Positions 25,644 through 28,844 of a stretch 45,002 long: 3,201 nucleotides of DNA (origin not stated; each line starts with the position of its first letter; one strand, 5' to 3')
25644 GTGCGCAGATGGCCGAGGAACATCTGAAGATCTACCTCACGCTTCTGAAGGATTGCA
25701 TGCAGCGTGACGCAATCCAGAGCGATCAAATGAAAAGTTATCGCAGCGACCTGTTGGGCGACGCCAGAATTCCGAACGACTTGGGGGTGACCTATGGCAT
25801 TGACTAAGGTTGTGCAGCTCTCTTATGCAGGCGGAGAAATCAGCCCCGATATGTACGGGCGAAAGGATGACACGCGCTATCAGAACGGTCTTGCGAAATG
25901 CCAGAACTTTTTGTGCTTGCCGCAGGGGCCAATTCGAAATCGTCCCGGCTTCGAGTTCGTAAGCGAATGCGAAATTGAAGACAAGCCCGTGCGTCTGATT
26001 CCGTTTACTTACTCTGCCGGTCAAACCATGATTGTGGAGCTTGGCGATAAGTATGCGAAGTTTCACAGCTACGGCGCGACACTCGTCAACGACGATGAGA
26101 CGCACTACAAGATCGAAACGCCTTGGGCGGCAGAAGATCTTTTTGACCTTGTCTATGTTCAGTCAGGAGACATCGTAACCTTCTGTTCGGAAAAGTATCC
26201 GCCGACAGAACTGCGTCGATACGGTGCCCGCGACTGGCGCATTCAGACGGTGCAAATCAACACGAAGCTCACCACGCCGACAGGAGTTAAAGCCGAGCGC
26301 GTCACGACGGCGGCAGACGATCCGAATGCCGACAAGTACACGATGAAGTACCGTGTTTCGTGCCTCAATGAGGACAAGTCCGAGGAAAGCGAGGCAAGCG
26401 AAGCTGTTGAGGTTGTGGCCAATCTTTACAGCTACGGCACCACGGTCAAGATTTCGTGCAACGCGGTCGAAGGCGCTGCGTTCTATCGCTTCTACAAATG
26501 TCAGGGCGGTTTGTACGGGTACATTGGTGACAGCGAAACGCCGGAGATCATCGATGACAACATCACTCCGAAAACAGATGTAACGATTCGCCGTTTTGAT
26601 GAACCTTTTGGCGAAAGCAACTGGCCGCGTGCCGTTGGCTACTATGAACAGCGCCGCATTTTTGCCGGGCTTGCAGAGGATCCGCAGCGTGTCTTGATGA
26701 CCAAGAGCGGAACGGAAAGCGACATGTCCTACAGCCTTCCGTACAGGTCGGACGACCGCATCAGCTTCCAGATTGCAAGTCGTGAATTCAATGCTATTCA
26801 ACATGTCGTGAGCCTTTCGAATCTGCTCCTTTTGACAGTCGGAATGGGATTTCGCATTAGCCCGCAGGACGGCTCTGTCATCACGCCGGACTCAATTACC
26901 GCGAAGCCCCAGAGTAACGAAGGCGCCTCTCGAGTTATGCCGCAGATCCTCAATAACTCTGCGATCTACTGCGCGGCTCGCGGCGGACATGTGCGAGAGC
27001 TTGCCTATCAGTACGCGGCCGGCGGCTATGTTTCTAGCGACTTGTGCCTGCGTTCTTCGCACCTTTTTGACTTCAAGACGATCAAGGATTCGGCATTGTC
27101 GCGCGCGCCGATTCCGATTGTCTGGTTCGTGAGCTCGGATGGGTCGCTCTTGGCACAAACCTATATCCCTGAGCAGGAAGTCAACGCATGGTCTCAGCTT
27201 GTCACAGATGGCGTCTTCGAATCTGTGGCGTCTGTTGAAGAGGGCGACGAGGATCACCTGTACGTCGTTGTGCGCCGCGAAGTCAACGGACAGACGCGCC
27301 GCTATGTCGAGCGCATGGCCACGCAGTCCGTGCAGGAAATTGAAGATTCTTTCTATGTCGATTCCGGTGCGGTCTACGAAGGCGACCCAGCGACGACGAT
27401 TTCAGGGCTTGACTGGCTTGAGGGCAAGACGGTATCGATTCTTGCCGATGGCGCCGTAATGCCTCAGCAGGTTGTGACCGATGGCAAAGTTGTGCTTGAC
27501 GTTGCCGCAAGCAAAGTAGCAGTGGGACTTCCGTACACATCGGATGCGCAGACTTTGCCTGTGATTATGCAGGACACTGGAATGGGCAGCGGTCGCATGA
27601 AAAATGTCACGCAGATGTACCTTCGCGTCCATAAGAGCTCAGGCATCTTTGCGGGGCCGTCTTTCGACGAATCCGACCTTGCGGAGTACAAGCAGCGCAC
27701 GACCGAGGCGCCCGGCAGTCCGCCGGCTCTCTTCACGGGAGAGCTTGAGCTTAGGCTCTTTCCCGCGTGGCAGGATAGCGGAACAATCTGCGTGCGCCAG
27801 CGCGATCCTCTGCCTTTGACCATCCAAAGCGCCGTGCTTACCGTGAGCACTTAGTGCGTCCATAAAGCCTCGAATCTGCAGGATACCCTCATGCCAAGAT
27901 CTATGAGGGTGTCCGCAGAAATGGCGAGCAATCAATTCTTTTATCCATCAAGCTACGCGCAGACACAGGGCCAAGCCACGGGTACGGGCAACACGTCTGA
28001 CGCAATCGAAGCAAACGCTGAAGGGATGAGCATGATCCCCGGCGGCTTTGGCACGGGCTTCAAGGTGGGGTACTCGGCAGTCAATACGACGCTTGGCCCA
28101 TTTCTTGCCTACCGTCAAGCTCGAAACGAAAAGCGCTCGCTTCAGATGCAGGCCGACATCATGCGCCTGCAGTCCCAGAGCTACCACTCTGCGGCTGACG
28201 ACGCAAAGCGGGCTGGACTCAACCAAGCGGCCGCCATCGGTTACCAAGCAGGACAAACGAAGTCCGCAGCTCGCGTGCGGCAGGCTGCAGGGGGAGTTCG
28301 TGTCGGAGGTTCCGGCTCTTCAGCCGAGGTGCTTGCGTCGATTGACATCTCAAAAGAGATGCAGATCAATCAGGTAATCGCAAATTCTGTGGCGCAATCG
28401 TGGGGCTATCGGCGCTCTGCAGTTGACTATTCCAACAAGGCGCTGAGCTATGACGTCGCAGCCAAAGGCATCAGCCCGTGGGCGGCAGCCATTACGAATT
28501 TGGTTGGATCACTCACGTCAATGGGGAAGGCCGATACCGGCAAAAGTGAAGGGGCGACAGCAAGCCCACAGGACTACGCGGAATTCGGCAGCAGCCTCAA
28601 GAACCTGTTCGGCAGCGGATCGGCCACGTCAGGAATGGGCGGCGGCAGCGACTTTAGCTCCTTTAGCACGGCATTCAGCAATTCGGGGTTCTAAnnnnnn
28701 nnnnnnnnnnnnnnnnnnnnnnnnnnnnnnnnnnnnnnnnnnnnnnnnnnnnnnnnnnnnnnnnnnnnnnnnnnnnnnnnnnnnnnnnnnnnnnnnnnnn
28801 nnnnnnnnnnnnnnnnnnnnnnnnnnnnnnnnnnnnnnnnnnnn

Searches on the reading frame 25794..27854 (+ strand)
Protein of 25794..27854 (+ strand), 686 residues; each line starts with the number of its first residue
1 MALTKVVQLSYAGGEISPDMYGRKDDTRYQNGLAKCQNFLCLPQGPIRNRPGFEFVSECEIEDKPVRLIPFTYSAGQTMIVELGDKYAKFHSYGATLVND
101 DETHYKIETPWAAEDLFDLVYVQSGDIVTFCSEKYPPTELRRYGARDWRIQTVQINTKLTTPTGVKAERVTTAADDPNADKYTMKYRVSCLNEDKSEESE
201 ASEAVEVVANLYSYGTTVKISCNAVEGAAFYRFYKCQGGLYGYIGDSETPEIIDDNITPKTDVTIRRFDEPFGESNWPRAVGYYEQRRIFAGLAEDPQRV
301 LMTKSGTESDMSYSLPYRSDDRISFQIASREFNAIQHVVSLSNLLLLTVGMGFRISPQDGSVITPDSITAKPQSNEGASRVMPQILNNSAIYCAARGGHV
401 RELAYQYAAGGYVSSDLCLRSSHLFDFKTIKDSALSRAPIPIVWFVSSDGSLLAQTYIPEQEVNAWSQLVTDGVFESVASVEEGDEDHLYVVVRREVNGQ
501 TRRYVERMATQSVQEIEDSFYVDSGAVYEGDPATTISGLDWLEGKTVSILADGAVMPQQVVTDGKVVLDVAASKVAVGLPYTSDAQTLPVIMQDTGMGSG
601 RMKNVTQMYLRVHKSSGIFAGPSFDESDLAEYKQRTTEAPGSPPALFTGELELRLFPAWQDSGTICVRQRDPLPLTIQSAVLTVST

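Call 30: search_protein_families(library=phrogs, max_evalue=0.00001, proteins=[window:25794-27854:+])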
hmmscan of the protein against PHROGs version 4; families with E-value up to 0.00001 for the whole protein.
window:25794-27854:+ (686 aa): 4 families
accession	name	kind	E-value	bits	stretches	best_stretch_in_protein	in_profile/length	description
phrog_376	-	tail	5e-202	674.1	1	2-685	2-708/712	tail protein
phrog_15566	-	tail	3.7e-100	337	2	274-534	44-304/552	tail protein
phrog_20269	-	unknown function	1.1e-40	140.8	1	5-156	4-156/374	-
phrog_30010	-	unknown function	8.8e-40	137.9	2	398-530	189-321/517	-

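Call 39: find_related_loci(query=window:25794-27854:+, collection=genome_contigs, flank=10000)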
Query window:25794-27854:+ (686 aa) in genome_contigs; peptide patterns used: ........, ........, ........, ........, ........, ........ (x = any residue, [..] = any of these).
66 stretches matched a pattern; 2 encode a relative of the query (tblastn E <= 1e-3); 2 distinct loci.
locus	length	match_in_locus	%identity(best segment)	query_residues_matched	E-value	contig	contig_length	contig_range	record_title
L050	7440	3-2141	91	147-686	0e+0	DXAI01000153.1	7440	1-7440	MAG TPA_asm: Candidatus Duodenibacillus intestinavium isolate 2430 CHK55__C238030_L7440_SAMEA104467244, whole genome sho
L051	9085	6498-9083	64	1-686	0e+0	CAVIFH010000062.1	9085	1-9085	bacterium isolate H07652-L1_cleanbin_000006 genome assembly, contig: Spades_H07652-L1_contig_1474, whole genome shotgun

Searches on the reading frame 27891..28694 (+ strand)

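Call 30: search_protein_families(library=phrogs, max_evalue=0.00001, proteins=[window:27891-28694:+])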
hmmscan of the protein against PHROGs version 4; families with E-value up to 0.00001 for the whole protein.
window:27891-28694:+ (267 aa): 1 family
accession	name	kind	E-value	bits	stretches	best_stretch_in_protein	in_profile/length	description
phrog_418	-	head and packaging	2.2e-08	35.3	1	74-221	18-160/166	internal virion protein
